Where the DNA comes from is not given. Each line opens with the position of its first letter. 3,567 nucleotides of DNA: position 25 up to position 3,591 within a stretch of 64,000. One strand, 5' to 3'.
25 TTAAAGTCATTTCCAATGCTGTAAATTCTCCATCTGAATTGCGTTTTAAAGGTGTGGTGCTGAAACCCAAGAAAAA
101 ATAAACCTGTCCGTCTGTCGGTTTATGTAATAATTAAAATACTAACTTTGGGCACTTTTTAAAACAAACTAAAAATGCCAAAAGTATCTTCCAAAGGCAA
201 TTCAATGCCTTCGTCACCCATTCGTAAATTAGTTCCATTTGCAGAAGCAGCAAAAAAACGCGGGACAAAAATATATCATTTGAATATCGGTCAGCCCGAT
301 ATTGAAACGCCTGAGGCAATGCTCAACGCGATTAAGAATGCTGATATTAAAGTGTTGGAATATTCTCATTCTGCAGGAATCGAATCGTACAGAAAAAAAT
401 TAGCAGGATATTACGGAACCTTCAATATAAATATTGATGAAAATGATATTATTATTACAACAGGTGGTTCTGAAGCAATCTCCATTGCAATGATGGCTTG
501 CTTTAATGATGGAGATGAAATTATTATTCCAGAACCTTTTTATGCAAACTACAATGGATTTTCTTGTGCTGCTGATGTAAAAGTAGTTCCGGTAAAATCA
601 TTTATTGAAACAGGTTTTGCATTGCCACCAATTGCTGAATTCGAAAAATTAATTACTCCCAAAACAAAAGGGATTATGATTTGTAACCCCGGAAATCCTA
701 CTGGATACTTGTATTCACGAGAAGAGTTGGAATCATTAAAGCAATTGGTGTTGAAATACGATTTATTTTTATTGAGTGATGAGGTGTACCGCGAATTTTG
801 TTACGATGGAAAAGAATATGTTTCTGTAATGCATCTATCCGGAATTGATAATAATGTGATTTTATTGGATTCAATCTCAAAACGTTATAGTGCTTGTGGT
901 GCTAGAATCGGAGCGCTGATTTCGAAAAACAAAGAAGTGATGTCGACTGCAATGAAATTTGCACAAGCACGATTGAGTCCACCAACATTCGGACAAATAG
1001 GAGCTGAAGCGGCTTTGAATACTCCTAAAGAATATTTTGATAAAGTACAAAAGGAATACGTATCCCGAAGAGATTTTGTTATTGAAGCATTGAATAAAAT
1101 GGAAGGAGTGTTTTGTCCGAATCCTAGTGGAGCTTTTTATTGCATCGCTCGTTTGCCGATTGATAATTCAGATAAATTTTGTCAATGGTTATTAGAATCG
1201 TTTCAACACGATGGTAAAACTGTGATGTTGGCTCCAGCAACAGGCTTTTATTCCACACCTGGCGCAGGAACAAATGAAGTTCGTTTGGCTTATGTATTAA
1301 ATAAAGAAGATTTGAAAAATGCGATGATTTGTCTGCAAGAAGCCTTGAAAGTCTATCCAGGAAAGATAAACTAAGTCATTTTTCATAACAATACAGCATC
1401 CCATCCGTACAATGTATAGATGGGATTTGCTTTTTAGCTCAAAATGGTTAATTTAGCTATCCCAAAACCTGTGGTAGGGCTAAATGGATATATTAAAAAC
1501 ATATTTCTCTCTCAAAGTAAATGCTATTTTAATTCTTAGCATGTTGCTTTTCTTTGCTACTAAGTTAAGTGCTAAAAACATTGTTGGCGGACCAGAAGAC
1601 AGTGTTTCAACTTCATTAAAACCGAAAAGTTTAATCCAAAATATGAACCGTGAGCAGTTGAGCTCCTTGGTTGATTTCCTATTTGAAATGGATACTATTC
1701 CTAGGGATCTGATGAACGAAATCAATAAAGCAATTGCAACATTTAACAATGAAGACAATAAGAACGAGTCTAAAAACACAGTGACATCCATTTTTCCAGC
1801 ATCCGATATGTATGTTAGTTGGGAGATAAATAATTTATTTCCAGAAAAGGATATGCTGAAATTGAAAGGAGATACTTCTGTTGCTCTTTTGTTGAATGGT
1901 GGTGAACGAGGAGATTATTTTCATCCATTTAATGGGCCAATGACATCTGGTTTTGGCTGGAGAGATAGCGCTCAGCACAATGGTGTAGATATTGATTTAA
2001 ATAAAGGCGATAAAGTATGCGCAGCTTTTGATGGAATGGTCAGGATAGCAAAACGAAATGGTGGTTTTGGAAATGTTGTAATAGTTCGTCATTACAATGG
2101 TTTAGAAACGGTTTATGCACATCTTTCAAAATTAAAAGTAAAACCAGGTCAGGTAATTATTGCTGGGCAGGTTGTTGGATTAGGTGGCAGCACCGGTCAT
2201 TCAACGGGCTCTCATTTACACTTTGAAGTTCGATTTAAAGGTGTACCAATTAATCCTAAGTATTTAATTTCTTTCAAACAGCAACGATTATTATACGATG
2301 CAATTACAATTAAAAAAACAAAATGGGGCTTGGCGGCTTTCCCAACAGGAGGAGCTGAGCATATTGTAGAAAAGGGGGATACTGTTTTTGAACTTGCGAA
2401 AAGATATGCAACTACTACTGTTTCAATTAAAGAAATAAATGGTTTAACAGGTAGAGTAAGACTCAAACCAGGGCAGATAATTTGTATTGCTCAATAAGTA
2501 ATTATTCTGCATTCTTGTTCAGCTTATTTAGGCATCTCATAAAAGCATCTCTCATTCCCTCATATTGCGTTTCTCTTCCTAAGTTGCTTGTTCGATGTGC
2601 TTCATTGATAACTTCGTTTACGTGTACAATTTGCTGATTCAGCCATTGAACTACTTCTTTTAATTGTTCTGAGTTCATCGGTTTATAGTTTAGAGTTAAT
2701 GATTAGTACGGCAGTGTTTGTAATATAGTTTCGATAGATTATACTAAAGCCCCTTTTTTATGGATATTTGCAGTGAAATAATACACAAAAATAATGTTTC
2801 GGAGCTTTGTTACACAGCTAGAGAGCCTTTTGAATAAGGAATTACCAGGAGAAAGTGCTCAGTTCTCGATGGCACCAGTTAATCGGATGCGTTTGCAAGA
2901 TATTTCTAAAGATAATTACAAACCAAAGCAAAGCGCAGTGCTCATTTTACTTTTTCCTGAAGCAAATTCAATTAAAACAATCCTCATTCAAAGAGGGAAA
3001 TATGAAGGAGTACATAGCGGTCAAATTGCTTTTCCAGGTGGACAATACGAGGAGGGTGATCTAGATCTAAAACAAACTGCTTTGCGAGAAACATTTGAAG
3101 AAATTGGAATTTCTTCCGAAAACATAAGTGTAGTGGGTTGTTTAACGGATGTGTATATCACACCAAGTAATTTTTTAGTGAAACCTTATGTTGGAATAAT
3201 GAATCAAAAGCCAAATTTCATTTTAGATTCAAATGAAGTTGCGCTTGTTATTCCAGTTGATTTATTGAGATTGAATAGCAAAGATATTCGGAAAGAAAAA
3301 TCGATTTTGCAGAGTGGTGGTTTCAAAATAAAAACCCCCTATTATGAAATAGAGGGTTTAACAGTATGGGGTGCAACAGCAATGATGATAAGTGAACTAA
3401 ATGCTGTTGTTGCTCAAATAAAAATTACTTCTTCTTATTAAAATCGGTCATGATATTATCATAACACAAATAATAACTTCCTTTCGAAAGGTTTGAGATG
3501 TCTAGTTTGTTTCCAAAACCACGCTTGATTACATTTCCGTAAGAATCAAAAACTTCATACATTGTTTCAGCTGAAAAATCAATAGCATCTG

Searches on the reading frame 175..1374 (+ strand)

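Call 13: search_protein_families(library=pfam, proteins=[window:175-1374:+], max_evalue=0.001)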
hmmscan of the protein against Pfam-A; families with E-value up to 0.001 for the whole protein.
window:175-1374:+ (399 aa): 3 families
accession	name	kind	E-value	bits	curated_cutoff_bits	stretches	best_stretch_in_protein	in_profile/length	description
PF00155.27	Aminotran_1_2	-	4e-53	181.3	19.7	1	32-383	2-357/361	Aminotransferase class I and II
PF00266.25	Aminotran_5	-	9.7e-07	28.5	21.5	1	85-203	56-176/371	Aminotransferase class-V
PF01041.23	DegT_DnrJ_EryC1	-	4.5e-05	23.3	19.8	1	90-202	40-145/360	DegT/DnrJ/EryC1/StrS aminotransferase family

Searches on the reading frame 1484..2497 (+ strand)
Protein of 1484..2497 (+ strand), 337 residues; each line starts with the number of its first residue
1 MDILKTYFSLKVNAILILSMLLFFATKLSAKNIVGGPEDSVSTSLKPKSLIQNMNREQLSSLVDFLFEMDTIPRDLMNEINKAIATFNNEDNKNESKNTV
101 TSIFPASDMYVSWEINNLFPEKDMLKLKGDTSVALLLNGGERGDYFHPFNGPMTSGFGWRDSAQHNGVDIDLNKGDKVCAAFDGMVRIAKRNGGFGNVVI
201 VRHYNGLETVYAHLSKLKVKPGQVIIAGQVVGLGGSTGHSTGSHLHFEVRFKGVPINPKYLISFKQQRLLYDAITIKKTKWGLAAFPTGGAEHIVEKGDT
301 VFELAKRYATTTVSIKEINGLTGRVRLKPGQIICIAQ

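Call 13: search_protein_families(library=pfam, proteins=[window:1484-2497:+], max_evalue=0.001)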
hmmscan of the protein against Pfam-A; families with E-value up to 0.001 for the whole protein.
window:1484-2497:+ (337 aa): 2 families
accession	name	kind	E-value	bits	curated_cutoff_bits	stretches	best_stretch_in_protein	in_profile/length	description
PF01551.29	Peptidase_M23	-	3.4e-32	110.9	28.7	1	164-258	2-96/96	Peptidase family M23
PF01476.26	LysM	-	4.9e-11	42.8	20.9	1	293-335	1-42/43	LysM domain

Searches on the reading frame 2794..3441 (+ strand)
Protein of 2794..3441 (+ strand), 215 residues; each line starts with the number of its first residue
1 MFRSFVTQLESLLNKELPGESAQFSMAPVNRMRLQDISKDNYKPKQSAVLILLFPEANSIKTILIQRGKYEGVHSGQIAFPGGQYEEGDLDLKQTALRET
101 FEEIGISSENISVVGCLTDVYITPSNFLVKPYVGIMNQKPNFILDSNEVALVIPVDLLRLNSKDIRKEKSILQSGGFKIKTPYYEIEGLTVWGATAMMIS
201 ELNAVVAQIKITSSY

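Call 13: search_protein_families(library=pfam, proteins=[window:2794-3441:+], max_evalue=0.001)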
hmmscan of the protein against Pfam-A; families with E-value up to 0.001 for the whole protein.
window:2794-3441:+ (215 aa): 1 family
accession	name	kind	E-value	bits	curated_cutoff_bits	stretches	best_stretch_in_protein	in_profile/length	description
PF00293.34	NUDIX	-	1.3e-13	51.6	21.1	1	45-129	2-81/134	NUDIX domain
